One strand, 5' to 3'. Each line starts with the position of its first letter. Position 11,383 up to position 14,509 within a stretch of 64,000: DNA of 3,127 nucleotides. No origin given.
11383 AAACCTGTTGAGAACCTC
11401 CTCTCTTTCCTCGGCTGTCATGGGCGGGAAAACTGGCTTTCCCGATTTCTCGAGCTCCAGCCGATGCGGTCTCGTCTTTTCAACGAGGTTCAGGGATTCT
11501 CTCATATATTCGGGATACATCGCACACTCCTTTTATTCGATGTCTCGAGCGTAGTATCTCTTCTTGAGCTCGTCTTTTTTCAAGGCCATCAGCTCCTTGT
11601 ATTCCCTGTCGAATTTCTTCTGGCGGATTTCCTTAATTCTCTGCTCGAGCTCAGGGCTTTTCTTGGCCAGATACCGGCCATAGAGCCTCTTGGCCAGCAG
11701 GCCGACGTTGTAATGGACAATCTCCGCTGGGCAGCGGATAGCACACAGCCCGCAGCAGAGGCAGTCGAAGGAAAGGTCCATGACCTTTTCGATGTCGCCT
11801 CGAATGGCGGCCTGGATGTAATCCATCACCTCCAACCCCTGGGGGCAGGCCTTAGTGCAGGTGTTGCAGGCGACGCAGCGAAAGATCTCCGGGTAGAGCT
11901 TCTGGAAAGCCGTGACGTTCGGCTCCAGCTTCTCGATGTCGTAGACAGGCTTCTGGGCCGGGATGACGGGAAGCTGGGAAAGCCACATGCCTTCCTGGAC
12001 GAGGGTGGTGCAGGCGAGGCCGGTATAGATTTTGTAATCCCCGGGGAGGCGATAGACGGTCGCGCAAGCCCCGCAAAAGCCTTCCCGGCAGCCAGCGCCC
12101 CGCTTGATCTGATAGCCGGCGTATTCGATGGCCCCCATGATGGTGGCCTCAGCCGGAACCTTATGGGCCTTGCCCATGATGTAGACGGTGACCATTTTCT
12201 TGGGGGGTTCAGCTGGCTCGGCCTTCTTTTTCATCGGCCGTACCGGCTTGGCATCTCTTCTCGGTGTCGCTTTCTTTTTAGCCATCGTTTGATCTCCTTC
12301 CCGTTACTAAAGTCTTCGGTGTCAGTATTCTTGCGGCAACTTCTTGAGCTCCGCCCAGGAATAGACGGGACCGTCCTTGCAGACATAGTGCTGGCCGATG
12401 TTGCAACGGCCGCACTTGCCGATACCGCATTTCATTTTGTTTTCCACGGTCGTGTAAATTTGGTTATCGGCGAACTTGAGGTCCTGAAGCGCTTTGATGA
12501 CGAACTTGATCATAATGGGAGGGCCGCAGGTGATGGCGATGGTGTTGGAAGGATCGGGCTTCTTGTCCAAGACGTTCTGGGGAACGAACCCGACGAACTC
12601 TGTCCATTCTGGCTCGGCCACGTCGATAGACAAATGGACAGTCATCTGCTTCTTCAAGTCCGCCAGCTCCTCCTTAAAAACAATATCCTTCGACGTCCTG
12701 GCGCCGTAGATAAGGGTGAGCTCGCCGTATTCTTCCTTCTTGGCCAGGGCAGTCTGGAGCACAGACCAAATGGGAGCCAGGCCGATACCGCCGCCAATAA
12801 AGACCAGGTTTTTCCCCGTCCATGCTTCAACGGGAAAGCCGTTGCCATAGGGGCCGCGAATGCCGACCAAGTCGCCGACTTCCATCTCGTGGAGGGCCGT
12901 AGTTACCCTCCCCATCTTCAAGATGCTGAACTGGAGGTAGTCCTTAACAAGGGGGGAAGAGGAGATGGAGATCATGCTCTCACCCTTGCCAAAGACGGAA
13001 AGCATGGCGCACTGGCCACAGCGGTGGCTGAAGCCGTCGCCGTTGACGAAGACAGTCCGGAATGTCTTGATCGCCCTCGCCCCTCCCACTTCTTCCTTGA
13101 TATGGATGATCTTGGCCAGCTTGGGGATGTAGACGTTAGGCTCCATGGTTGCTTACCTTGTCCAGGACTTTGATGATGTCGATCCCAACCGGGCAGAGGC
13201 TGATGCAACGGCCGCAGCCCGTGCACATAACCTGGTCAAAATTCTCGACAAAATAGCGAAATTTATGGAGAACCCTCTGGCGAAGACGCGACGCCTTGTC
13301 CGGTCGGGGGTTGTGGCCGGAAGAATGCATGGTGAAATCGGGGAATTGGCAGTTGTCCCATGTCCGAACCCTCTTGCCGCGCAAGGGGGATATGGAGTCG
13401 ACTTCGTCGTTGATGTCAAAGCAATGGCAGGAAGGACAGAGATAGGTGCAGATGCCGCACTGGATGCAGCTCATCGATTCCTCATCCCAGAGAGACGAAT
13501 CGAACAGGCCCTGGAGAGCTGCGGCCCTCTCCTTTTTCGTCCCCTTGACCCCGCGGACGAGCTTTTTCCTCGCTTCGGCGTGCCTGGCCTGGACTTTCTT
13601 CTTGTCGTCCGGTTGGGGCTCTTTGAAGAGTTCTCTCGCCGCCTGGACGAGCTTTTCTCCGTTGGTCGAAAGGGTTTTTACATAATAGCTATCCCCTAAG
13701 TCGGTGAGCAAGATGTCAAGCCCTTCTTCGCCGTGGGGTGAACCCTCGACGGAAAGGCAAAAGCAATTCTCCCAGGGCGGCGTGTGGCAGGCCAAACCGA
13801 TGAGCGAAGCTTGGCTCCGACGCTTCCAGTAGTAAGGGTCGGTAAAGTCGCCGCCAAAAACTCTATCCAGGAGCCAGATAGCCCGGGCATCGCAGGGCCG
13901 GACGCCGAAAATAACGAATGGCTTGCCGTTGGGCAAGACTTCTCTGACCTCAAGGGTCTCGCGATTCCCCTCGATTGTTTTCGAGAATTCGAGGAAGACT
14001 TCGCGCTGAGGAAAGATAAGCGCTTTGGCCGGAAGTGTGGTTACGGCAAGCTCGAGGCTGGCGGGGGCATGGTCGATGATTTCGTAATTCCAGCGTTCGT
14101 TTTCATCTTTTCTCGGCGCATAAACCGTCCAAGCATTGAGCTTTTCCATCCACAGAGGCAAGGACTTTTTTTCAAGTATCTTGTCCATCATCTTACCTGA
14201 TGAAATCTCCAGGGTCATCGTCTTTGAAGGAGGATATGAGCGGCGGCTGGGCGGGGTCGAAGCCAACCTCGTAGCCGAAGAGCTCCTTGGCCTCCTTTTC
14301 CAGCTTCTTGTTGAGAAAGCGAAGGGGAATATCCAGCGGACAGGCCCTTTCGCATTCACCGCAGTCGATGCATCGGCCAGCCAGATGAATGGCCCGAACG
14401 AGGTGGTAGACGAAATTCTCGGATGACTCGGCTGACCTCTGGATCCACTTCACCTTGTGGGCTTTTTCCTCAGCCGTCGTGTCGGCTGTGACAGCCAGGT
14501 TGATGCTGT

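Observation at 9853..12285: Frd/Sdh-like pair with non-covalent-FAD signature and unusual N-terminal extensions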

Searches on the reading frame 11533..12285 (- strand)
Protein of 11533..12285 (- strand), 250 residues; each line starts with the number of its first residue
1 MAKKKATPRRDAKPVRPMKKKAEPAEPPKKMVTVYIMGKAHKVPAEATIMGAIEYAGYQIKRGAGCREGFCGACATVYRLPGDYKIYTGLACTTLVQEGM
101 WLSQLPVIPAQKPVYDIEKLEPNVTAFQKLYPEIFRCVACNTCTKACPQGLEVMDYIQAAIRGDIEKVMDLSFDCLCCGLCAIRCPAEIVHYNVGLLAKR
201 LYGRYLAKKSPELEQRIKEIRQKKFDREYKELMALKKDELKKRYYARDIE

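Call 5: search_protein_families(library=pfam, proteins=[window:11533-12285:-], max_evalue=0.001)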
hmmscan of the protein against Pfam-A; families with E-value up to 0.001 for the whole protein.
window:11533-12285:- (250 aa): 6 families
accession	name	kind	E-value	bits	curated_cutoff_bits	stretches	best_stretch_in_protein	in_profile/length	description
PF13187.11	Fer4_9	-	8.7e-08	32.5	27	1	136-188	1-50/52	4Fe-4S dicluster domain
PF13183.11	Fer4_8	-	9.9e-08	32.9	27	1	71-151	8-68/68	4Fe-4S dicluster domain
PF13534.11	Fer4_17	-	1.4e-07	32.4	22.2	0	111-151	23-60/61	4Fe-4S dicluster domain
PF12838.12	Fer4_7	-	2.6e-06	28.2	27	1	136-188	1-51/52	4Fe-4S dicluster domain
PF13237.11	Fer4_10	-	1.7e-05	25.1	25.5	1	136-186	8-53/53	4Fe-4S dicluster domain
PF13484.11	Fer4_16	-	0.00085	20.5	30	0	136-150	1-15/66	4Fe-4S double cluster binding domain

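Call 6: search_protein_families(library=ncbifam, proteins=[window:11533-12285:-], max_evalue=0.001)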
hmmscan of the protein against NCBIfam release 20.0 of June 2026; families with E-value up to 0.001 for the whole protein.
window:11533-12285:- (250 aa): 24 families
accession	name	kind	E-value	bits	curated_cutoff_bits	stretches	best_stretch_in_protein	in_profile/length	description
TIGR00314.1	cdhA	equivalog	6.6e-11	40.7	781.3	1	128-193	392-457/784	CO dehydrogenase/acetyl-CoA synthase complex subunit alpha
TIGR01945.1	rnfC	subfamily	9.9e-09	34.2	245.95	1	135-193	363-422/435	RnfABCDGE type electron transport complex subunit C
NF007205.0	PRK09626.1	equivalog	6.4e-08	32.6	93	1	135-226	17-101/105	2-oxoglutarate-acceptor oxidoreductase subunit OorD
NF010590.0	PRK13984.1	equivalog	9.1e-08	30.7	946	1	133-224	188-283/611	putative oxidoreductase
NF003454.1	PRK05035.1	equivalog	1.2e-07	30.6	345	1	133-238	365-472/556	electron transport complex subunit RsxC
NF004540.0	PRK05888.2-1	equivalog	1.3e-07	31.3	215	1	124-193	35-107/139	NADH-quinone oxidoreductase subunit NuoI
NF042909.1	FMH_DH_FwdF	exception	8.6e-07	28.4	375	1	136-194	16-76/336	tungsten-dependent formylmethanofuran dehydrogenase subunit FwdF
NF004898.0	PRK06259.1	equivalog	1.6e-06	27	385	1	41-216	21-177/488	fumarate reductase (CoM/CoB) subunit TfrB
NF040864.1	HgcB_ferredoxin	equivalog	3.4e-06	26.8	99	1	136-196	15-67/93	mercury methylation ferredoxin HgcB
TIGR01971.1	NuoI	subfamily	6.9e-06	25.7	113.05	1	135-191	42-99/121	NADH-quinone oxidoreductase, chain I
NF006221.0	PRK08348.1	subfamily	8e-06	25.6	124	1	129-226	38-127/136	NADH-plastoquinone oxidoreductase subunit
TIGR00403.1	ndhI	equivalog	8.1e-06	25.5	302.35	1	115-190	42-119/183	NAD(P)H-quinone oxidoreductase subunit I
NF004616.0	PRK05950.1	subfamily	8.5e-06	25.1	228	0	133-159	202-228/238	succinate dehydrogenase iron-sulfur subunit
TIGR00384.1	dhsB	subfamily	2.6e-05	23.8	88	0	133-159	194-220/222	succinate dehydrogenase and fumarate reductase iron-sulfur protein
NF040763.1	FeFe_hydrog_A6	exception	7.6e-05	21.3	765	0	128-189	138-204/571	NADH-dependent [FeFe] hydrogenase, group A6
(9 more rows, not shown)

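Call 58: search_solved_structures(query=window:11533-12285:-, max_evalue=1, show_alignments=2)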
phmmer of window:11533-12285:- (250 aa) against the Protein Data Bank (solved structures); distinct sequences matched with E-value up to 1: 169 (the best 60 are shown).
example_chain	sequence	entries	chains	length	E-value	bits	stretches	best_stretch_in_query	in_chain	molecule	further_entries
9sfi_T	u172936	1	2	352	1.1e-09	41.2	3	136-194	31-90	4Fe-4S ferredoxin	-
8ahx_C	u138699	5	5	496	6.4e-07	32.1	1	136-230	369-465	Ion-translocating oxidoreductase complex subunit C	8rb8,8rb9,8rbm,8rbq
9grx_I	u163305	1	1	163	1.6e-06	30.8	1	115-189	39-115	NAD(P)H-quinone oxidoreductase subunit I, chloroplastic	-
7bkb_K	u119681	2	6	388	6.2e-06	28.9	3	132-193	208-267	Formylmethanofuran dehydrogenase, subunit F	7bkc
9c0q_A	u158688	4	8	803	6.3e-06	28.9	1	129-190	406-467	Acetyl-CoA decarbonylase/synthase complex subunit alpha 2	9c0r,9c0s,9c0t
7wfg_I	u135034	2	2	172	6.6e-06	28.8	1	115-189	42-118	NAD(P)H-quinone oxidoreductase subunit I, chloroplastic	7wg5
6hum_I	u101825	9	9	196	6.9e-06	28.7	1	115-189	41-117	NAD(P)H-quinone oxidoreductase subunit I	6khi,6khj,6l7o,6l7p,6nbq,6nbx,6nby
9kpt_B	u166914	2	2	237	5.5e-05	25.8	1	65-187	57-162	Succinate dehydrogenase [ubiquinone] iron-sulfur subunit, mitochondrial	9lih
9kps_B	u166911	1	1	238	5.8e-05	25.7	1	65-187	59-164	Succinate dehydrogenase [ubiquinone] iron-sulfur subunit, mitochondrial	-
9lig_B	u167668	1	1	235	6.1e-05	25.6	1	65-187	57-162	Succinate dehydrogenase [ubiquinone] iron-sulfur subunit, mitochondrial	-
1yq3_B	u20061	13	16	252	6.1e-05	25.6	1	64-187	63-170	succinate dehydrogenase Ip subunit | Succinate dehydrogenase [ubiquinone] iron-sulfur subunit, mitochondrial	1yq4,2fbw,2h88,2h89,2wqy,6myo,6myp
9kq3_B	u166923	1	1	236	6.3e-05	25.6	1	65-187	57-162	Succinate dehydrogenase [ubiquinone] iron-sulfur subunit, mitochondrial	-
31ox_C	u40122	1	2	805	8.2e-05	25.2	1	110-194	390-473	Acetyl-CoA decarbonylase/synthase complex subunit alpha 2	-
7eu3_I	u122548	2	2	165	8.7e-05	25.1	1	129-189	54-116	NAD(P)H-quinone oxidoreductase subunit I, chloroplastic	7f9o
9qdl_B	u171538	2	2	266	9.8e-05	25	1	65-187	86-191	Succinate dehydrogenase [ubiquinone] iron-sulfur subunit, mitochondrial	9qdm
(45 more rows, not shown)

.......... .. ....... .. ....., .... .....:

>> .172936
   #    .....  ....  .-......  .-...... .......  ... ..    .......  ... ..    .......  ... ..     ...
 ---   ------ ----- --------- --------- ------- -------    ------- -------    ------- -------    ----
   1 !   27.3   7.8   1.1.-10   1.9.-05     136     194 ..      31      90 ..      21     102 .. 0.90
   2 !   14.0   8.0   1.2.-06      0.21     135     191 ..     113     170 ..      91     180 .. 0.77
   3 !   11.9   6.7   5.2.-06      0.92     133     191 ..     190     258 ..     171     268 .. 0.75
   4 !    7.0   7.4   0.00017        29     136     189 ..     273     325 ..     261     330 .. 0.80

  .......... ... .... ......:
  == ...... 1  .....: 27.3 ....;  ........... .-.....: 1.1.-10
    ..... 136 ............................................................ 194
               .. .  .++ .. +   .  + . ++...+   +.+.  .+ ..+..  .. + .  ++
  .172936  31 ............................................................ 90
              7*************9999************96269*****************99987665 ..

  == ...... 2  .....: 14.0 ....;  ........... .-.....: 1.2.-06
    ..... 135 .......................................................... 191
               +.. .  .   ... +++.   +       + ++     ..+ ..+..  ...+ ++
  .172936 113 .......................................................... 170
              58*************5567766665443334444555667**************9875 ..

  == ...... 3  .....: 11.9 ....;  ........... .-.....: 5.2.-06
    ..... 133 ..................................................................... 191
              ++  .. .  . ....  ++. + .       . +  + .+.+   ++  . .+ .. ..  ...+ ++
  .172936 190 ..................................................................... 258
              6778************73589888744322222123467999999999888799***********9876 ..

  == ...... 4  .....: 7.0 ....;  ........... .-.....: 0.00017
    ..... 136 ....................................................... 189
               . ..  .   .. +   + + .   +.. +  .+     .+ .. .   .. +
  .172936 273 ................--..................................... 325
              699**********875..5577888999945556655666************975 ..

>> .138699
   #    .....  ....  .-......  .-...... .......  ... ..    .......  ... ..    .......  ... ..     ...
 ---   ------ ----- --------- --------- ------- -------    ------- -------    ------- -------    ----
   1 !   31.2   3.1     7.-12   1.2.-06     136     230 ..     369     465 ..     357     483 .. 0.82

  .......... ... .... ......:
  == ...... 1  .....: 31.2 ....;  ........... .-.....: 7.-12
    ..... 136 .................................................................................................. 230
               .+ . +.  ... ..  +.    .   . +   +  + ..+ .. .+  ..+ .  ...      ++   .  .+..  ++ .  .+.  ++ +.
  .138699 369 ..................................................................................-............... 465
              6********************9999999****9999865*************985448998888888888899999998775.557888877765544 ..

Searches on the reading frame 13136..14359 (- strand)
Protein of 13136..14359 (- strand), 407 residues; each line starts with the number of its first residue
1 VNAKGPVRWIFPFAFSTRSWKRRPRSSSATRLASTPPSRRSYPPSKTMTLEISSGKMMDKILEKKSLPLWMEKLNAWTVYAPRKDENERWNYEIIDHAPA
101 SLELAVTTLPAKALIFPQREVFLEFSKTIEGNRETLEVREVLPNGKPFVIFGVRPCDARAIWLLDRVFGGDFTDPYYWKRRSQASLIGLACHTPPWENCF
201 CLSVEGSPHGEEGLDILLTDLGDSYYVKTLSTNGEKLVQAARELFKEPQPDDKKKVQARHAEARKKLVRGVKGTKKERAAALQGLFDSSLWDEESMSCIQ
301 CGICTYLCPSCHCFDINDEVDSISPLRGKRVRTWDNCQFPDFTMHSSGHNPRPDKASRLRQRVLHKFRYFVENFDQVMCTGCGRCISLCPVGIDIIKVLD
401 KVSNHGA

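Call 5: search_protein_families(library=pfam, proteins=[window:13136-14359:-], max_evalue=0.001)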
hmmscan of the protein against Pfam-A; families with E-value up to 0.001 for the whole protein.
window:13136-14359:- (407 aa): 12 families
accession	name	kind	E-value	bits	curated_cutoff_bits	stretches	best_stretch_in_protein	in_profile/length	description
PF17179.9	Fer4_22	-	1.4e-33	116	27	1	297-393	1-95/95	4Fe-4S dicluster domain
PF00037.32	Fer4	-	6.7e-07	29.3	21.1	1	375-392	4-21/24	4Fe-4S binding domain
PF12838.12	Fer4_7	-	1.1e-06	29.5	27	1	297-393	1-52/52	4Fe-4S dicluster domain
PF12797.12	Fer4_2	-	3.1e-06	27.2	24.5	0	296-310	8-22/22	4Fe-4S binding domain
PF13534.11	Fer4_17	-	6.1e-06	27.1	22.2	0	262-310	20-58/61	4Fe-4S dicluster domain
PF13237.11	Fer4_10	-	9e-06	26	25.5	0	375-392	5-25/53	4Fe-4S dicluster domain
PF13746.11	Fer4_18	-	9.1e-06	26.3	27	0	373-399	55-81/114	4Fe-4S dicluster domain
PF14697.11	Fer4_21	-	5.1e-05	23.8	35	0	376-396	38-57/59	4Fe-4S dicluster domain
PF13187.11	Fer4_9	-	0.00012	22.5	27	0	298-392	2-50/52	4Fe-4S dicluster domain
PF13183.11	Fer4_8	-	0.00015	22.7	27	0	297-393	4-68/68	4Fe-4S dicluster domain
PF25160.1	LdpA_Fe-S-bd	-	0.00017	21.7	27.6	1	378-392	27-41/49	LdpA Fe-S cluster-binding domain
PF12837.12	Fer4_6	-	0.00053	20.3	25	1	374-392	4-22/24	4Fe-4S binding domain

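Call 6: search_protein_families(library=ncbifam, proteins=[window:13136-14359:-], max_evalue=0.001)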
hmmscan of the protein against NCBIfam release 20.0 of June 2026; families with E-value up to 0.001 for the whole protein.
window:13136-14359:- (407 aa): 14 families
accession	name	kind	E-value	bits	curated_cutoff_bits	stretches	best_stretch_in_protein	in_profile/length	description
NF040833.1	sulfhyd_HydB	equivalog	2.2e-56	191.3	750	1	69-401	13-334/367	NADPH-dependent hydrogenase/sulfhydrogenase 1 subunit beta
NF040829.1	sulfhyd_ShyB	equivalog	4.8e-54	183.6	690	1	62-404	6-331/334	NAD(P)-dependent hydrogenase/sulfhydrogenase 2 subunit beta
TIGR02910.1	sulfite_red_A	equivalog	2.5e-40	138.7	323.15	1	62-404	5-328/334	anaerobic sulfite reductase subunit AsrA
NF040763.1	FeFe_hydrog_A6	exception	4.6e-06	25.3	765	0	370-392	181-203/571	NADH-dependent [FeFe] hydrogenase, group A6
NF041890.1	hdrC_Methbact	equivalog_domain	1.1e-05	25.1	270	0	292-315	25-48/192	ferredoxin:CoB-CoM heterodisulfide reductase subunit HdrC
TIGR02512.1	FeFe_hydrog_A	subfamily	3.9e-05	22.7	405.95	0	371-392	44-65/375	[FeFe] hydrogenase, group A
NF040612.1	F420_dehyd_FpoI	exception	7.5e-05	22.6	180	0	363-397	29-63/135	F420H2 dehydrogenase subunit FpoI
NF010590.0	PRK13984.1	equivalog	0.00018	19.8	946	0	362-401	36-75/611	putative oxidoreductase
TIGR01945.1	rnfC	subfamily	0.00028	19.5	245.95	0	291-310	397-416/435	RnfABCDGE type electron transport complex subunit C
NF007012.0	PRK09476.1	equivalog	0.0004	19.6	269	0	366-405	173-212/254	ferredoxin-type protein NapG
TIGR01971.1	NuoI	subfamily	0.00058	19.4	113.05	0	296-317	42-62/121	NADH-quinone oxidoreductase, chain I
NF040864.1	HgcB_ferredoxin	equivalog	0.00078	19.2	99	0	374-393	11-30/93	mercury methylation ferredoxin HgcB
NF045796.1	DsrK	equivalog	0.00078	18.2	400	0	297-396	51-137/453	sulfate reduction electron transfer complex DsrMKJOP subunit DsrK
NF006305.0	PRK08493.1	equivalog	0.00084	17.5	591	0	373-393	200-220/819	NADH-quinone oxidoreductase subunit G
